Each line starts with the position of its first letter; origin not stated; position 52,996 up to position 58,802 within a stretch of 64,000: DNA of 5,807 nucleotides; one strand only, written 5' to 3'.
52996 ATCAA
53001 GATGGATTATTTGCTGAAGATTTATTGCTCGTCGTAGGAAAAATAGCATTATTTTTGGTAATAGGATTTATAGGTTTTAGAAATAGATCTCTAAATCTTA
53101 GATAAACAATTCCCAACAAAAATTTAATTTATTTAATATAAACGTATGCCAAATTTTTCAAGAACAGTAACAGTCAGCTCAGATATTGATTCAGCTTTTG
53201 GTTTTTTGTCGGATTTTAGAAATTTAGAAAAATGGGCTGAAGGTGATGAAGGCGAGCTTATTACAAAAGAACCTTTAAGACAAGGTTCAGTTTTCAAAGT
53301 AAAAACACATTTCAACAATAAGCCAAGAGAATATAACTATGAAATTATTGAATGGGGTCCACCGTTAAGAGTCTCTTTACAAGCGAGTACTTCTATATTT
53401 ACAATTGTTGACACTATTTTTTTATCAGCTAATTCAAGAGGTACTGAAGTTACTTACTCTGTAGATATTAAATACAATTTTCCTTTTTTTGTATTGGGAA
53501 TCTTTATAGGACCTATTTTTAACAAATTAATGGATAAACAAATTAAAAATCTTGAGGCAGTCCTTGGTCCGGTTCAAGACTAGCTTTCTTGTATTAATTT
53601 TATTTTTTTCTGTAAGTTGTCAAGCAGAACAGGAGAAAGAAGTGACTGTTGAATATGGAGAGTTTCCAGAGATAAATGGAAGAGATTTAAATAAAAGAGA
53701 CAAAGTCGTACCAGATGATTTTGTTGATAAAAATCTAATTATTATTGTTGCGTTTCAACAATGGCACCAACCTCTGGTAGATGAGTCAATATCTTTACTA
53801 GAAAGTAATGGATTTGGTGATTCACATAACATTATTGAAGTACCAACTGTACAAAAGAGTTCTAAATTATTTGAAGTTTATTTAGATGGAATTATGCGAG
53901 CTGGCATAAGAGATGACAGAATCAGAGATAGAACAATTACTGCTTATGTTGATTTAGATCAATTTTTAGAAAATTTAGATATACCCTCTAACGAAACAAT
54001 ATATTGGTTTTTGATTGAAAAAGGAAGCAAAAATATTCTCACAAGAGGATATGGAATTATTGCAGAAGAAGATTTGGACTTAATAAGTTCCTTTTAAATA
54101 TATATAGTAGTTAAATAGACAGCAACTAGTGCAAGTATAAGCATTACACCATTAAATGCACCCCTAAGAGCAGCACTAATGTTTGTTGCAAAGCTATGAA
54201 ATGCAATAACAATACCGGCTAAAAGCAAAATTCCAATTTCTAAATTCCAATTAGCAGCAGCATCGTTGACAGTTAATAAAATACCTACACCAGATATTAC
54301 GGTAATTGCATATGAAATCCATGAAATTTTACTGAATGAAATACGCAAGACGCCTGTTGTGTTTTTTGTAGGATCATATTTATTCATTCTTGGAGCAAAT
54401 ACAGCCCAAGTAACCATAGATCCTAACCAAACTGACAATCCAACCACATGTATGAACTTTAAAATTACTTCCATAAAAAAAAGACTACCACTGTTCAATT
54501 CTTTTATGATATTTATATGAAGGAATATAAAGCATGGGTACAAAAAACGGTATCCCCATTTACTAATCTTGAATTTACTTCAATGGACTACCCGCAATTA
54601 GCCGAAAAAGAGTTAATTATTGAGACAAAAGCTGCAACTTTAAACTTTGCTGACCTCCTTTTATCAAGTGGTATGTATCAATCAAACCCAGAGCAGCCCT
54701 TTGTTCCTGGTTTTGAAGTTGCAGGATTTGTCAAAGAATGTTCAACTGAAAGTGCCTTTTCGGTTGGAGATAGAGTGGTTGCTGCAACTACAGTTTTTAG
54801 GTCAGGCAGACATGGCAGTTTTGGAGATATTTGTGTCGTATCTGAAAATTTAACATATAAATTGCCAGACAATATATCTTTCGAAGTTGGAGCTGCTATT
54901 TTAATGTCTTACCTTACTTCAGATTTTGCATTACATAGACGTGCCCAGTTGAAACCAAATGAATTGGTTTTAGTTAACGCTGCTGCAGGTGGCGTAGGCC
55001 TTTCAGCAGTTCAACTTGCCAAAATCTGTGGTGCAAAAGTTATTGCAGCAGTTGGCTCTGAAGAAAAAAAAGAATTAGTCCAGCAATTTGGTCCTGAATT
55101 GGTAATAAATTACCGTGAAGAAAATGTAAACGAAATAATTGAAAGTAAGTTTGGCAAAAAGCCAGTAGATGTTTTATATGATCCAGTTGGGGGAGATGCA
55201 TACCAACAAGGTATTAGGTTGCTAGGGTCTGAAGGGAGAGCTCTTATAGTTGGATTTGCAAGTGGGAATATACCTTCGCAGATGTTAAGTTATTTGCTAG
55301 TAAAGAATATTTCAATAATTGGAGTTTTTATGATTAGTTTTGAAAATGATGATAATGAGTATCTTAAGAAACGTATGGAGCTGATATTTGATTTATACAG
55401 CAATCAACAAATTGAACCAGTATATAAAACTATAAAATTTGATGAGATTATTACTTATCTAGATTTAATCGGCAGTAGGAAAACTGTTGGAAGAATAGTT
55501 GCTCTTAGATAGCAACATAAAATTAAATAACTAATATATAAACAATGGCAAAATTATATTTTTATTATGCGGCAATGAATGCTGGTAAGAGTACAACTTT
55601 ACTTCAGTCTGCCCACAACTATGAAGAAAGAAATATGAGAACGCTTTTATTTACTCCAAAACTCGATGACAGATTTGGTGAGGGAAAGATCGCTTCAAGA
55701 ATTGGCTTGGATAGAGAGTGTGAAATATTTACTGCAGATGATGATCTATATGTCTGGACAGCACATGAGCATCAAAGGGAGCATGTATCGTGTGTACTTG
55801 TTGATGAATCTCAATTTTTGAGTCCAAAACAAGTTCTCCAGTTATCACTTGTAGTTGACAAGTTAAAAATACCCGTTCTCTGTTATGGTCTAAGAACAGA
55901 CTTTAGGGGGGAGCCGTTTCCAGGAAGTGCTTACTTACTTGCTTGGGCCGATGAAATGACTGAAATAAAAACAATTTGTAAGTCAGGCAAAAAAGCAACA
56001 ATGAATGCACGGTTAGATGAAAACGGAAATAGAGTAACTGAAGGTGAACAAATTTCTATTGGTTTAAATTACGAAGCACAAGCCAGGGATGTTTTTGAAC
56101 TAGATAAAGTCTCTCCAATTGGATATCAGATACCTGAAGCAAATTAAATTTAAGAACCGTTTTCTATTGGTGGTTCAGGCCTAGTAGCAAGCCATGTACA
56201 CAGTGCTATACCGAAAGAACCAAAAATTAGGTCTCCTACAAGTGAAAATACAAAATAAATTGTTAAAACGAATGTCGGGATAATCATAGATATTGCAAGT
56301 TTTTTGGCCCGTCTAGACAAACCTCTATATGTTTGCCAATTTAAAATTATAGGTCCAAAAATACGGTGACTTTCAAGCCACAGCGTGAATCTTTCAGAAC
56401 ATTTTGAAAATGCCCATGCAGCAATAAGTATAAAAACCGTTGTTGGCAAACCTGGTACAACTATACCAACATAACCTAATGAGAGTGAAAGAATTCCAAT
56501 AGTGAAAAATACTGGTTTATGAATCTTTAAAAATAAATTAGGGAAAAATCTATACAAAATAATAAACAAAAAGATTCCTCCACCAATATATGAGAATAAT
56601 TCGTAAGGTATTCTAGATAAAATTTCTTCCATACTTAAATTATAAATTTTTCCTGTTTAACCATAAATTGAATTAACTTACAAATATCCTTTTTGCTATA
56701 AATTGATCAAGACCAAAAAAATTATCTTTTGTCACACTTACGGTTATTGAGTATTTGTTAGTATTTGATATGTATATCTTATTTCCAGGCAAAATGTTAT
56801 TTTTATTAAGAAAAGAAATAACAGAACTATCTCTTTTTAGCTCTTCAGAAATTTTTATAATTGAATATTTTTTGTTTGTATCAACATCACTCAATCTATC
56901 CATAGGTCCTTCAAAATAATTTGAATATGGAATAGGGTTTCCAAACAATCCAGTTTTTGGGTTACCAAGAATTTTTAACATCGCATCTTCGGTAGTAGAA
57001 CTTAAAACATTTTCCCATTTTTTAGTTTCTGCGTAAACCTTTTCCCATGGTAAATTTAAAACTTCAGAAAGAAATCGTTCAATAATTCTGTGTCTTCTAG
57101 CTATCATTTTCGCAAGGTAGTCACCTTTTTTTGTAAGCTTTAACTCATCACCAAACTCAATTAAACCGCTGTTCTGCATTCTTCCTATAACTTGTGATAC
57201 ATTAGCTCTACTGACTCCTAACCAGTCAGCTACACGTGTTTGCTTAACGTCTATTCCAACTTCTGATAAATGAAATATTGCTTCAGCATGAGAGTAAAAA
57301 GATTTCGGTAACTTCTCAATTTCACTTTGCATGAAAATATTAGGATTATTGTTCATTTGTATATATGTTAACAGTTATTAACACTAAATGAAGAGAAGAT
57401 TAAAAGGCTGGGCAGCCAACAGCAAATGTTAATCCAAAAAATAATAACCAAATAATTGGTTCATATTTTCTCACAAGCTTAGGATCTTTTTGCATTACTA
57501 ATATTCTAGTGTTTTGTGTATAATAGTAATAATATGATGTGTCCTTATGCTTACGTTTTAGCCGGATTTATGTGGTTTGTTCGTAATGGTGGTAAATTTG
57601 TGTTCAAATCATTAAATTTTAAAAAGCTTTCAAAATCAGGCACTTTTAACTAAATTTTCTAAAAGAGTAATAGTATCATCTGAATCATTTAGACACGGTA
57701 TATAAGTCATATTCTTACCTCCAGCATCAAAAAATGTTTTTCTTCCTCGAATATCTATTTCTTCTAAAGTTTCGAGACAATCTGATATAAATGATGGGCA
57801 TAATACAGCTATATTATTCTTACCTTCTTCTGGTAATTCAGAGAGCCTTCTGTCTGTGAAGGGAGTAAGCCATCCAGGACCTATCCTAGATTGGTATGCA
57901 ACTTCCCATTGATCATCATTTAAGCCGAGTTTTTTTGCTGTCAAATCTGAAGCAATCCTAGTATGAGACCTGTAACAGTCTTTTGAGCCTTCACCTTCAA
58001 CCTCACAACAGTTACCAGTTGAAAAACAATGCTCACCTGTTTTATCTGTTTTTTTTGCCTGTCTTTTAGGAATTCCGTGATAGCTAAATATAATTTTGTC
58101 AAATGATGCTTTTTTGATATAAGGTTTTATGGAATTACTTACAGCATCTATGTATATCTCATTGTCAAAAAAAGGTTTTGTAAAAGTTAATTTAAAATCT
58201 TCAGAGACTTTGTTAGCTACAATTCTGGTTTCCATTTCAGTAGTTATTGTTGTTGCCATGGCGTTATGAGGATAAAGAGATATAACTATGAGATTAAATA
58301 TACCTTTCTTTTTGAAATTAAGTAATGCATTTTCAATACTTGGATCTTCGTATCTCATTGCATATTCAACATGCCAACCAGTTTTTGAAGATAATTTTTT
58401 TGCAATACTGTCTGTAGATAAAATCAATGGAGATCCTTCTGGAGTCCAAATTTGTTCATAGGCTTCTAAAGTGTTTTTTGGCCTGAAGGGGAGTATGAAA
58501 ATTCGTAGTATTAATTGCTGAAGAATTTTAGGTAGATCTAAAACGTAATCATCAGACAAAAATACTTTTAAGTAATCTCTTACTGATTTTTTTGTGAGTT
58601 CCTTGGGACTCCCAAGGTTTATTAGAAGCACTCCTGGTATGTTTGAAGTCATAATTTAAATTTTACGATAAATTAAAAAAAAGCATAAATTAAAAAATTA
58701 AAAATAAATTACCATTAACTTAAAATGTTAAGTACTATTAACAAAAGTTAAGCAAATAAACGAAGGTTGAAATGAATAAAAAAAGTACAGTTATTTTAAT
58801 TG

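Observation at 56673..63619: Heliorhodopsin encoded at the end of a metal/heme block (DtxR-family regulator, ferrochelatase, fbpABC)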

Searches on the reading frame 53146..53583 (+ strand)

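Call 50: search_protein_families(library=pfam, proteins=[window:53146-53583:+], max_evalue=0.00001)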
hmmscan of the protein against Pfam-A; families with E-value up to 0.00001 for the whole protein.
window:53146-53583:+ (145 aa): 1 family
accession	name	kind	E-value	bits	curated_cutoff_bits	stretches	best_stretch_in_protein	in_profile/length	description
PF10604.15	Polyketide_cyc2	-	1.1e-09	39.2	27.4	1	1-140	1-141/142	Polyketide cyclase / dehydrase and lipid transport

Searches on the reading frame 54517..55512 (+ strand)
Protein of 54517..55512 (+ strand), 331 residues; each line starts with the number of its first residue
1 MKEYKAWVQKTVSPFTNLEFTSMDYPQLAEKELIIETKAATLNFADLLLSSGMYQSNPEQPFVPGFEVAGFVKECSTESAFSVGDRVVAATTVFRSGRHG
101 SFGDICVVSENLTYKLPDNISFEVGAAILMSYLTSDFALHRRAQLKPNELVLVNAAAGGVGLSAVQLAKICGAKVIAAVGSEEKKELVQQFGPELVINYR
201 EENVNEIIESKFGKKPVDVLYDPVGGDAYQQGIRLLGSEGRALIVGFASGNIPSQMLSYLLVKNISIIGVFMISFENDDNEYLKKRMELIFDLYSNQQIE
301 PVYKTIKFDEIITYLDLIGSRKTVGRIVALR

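Call 51: search_protein_families(library=pfam, proteins=[window:54517-55512:+], max_evalue=1e-8)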
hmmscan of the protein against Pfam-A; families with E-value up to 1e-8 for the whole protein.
window:54517-55512:+ (331 aa): 2 families
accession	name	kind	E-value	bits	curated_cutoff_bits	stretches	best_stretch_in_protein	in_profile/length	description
PF00107.32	ADH_zinc_N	-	1.8e-27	96.3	31.8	1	159-277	1-118/129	Zinc-binding dehydrogenase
PF08240.17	ADH_N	-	2e-12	47.7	23.5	1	30-118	2-104/104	Alcohol dehydrogenase GroES-like domain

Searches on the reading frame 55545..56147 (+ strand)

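Call 3: search_protein_families(library=pfam, proteins=[window:55545-56147:+], max_evalue=0.01)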
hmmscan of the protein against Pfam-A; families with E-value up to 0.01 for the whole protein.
window:55545-56147:+ (200 aa): 2 families
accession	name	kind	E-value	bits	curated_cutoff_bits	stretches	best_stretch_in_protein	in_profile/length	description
PF00265.24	TK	-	4.3e-45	154.1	20.6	1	2-174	1-164/176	Thymidine kinase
PF13401.12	AAA_22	-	0.0051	17.6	27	1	13-111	16-118/130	AAA domain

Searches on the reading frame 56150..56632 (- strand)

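Call 3: search_protein_families(library=pfam, proteins=[window:56150-56632:-], max_evalue=0.01)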
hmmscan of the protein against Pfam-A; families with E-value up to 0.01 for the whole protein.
window:56150-56632:- (160 aa): 1 family
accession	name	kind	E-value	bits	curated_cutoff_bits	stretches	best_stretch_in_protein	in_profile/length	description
PF04304.18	DUF454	-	2.9e-32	111.5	35.1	1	40-153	2-115/115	Protein of unknown function (DUF454)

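Call 45: search_protein_families(library=ncbifam, proteins=[window:56150-56632:-], max_evalue=0.001)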
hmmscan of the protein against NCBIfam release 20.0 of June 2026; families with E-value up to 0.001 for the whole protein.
window:56150-56632:- (160 aa): 1 family
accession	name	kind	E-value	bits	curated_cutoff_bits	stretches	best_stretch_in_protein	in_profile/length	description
NF007818.0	PRK10527.1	equivalog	5.1e-21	75.1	163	1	40-129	4-93/125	DUF454 family protein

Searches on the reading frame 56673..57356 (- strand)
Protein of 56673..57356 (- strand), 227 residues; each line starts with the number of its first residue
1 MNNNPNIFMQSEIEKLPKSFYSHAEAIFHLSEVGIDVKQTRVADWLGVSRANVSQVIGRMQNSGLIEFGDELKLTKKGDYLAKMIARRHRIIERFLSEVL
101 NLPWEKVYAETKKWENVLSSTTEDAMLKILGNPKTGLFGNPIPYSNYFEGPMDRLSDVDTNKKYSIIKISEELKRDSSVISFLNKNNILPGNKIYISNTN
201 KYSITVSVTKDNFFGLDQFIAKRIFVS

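Call 3: search_protein_families(library=pfam, proteins=[window:56673-57356:-], max_evalue=0.01)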
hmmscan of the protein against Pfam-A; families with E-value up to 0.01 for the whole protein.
window:56673-57356:- (227 aa): 6 families
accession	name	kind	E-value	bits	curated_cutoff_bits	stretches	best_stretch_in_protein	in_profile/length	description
PF02742.21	Fe_dep_repr_C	-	9.7e-20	70.8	27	1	75-143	1-69/70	Iron dependent repressor, metal binding and dimerisation domain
PF13545.12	HTH_Crp_2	-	1.9e-06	28.2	27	1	32-69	18-56/70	Crp-like helix-turn-helix domain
PF01325.25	Fe_dep_repress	-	5.8e-06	26.9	26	1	25-67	11-53/60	Iron dependent repressor, N-terminal DNA binding domain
PF24034.1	DUF7343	-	2.6e-05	24.4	27.6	1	35-67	17-49/62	Domain of unknown function (DUF7343)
PF04023.20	FeoA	-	5.5e-05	23.6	23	1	154-226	2-72/74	FeoA domain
PF12802.13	MarR_2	-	0.0001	22.8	27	1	23-68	7-52/61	MarR family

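Call 33: search_solved_structures(query=window:56676-57356:-, show_alignments=4, max_evalue=0.001)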
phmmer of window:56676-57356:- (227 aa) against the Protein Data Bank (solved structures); distinct sequences matched with E-value up to 0.001: 30.
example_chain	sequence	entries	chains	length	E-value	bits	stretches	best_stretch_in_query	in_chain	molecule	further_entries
1fx7_A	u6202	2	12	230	1e-28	103.7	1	23-208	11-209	IRON-DEPENDENT REPRESSOR IDER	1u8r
1b1b_A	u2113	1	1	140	1.1e-27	100.4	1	23-143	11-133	PROTEIN (IRON DEPENDENT REGULATOR)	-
7b24_A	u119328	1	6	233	1.3e-27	100.1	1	24-196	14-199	DtxR family iron (Metal) dependent repressor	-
2isy_A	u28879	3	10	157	1.5e-27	99.9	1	23-143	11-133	Iron-dependent repressor ideR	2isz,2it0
7b1v_A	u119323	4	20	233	1.8e-27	99.7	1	24-196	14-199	DtxR family iron (Metal) dependent repressor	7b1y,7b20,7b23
7b25_A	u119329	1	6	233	1.2e-26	96.9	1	24-196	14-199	DtxR family iron (Metal) dependent repressor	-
1g3s_A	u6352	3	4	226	3.9e-20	75.7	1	24-196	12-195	DIPHTHERIA TOXIN REPRESSOR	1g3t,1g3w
2qqb_A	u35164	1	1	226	4e-20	75.7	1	22-196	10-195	Diphtheria toxin repressor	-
2qqa_A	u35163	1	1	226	5.3e-20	75.3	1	24-196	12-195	Diphtheria toxin repressor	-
2qq9_A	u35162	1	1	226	5.4e-20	75.3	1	24-196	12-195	Diphtheria toxin repressor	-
1ddn_A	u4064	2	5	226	5.4e-20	75.2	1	24-196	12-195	DIPHTHERIA TOX REPRESSOR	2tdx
1bi0_A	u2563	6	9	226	1e-19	74.3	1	24-196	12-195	DIPHTHERIA TOXIN REPRESSOR | DIPHTHERIA TOX REPRESSOR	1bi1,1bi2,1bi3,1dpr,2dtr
1c0w_A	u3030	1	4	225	1.1e-19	74.3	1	24-196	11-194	DIPHTHERIA TOXIN REPRESSOR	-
3glx_A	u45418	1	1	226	2.1e-19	73.3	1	24-146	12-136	Diphtheria toxin repressor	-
1fwz_A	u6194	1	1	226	6.9e-19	71.6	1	24-196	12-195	DIPHTHERIA TOXIN REPRESSOR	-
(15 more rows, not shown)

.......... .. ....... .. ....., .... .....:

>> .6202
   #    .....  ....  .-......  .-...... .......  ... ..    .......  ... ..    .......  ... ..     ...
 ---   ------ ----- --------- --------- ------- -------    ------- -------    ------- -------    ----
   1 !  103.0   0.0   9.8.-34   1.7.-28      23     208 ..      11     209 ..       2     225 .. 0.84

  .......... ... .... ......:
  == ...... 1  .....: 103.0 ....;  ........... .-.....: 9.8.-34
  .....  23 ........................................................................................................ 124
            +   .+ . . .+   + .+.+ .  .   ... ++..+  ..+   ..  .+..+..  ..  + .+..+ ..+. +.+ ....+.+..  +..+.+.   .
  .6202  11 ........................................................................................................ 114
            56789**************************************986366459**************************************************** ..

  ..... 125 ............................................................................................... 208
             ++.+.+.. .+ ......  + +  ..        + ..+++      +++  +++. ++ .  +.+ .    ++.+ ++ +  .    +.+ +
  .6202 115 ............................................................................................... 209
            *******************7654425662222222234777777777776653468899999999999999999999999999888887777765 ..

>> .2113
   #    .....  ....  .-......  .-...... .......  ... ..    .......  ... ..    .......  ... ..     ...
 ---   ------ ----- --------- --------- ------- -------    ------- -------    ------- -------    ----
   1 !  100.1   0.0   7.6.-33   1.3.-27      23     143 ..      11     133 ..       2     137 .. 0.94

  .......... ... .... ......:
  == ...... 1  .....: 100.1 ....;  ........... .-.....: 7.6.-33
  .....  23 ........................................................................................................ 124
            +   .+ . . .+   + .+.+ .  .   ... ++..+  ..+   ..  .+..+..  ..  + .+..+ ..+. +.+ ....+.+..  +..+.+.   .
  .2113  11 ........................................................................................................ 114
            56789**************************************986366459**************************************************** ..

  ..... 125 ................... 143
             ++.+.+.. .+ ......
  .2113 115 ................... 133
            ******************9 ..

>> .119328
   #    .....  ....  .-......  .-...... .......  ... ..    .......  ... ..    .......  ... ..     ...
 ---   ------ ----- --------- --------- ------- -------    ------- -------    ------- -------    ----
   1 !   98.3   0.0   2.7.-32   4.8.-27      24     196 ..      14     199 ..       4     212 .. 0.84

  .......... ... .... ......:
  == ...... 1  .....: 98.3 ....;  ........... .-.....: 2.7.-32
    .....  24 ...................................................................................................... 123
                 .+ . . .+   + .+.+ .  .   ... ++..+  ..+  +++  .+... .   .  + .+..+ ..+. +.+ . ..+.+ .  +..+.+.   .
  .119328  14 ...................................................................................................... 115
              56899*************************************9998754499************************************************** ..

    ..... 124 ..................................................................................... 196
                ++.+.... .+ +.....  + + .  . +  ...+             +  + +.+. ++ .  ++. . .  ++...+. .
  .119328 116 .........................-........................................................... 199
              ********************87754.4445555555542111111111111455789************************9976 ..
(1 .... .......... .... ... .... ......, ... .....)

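Call 45: search_protein_families(library=ncbifam, proteins=[window:56673-57356:-], max_evalue=0.001)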
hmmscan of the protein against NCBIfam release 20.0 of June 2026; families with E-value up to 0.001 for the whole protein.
window:56673-57356:- (227 aa): 4 families
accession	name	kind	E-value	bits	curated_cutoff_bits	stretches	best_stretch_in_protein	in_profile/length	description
NF053665.1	TransRegDtxRActin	equivalog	3.6e-34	118.2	290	1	25-227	13-231/233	iron-dependent transcriptional repressor DtxR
NF047407.1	TransRegMntRTherm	equivalog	5.1e-18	65.6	350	1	36-226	32-223/227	manganese-dependent transcriptional regulator MntR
NF008273.0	PRK11050.1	equivalog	1.4e-10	41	153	1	24-126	42-145/156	manganese-binding transcriptional regulator MntR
NF003025.0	PRK03902.1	equivalog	5.5e-06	26.5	138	1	22-126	8-113/142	transcriptional regulator MntR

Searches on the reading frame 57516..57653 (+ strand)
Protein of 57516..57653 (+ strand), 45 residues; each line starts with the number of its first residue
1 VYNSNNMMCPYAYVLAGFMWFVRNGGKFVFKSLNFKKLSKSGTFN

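Call 45: search_protein_families(library=ncbifam, proteins=[window:57516-57653:+], max_evalue=0.001)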
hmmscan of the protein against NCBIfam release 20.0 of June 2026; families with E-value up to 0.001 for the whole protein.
window:57516-57653:+ (45 aa): 0 families

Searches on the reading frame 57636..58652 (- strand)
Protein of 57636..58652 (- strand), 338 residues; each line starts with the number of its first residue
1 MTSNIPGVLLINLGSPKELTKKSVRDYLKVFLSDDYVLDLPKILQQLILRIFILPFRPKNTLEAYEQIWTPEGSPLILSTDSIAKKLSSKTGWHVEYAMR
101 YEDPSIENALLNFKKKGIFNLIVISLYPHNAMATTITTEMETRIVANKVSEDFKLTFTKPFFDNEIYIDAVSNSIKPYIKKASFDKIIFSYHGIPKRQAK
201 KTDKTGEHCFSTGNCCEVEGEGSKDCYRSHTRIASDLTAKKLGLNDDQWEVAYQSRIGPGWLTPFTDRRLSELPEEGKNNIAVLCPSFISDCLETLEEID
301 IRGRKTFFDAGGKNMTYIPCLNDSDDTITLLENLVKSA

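Call 3: search_protein_families(library=pfam, proteins=[window:57636-58652:-], max_evalue=0.01)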
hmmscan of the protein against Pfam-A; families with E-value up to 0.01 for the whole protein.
window:57636-58652:- (338 aa): 1 family
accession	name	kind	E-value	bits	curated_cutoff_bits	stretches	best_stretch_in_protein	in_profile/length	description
PF00762.24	Ferrochelatase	-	6.8e-86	288.6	27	1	7-337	3-315/317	Ferrochelatase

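Call 45: search_protein_families(library=ncbifam, proteins=[window:57636-58652:-], max_evalue=0.001)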
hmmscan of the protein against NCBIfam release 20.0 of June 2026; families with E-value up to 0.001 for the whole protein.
window:57636-58652:- (338 aa): 3 families
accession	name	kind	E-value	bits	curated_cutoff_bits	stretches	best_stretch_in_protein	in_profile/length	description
TIGR00109.1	hemH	equivalog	8.2e-64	216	124.6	2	7-211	7-215/322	ferrochelatase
NF000689.1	PRK00035.2-1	equivalog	2.9e-16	59.3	408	1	91-336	73-308/311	ferrochelatase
NF009095.0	PRK12435.1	subfamily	6.2e-07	28.8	455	1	90-207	76-197/311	ferrochelatase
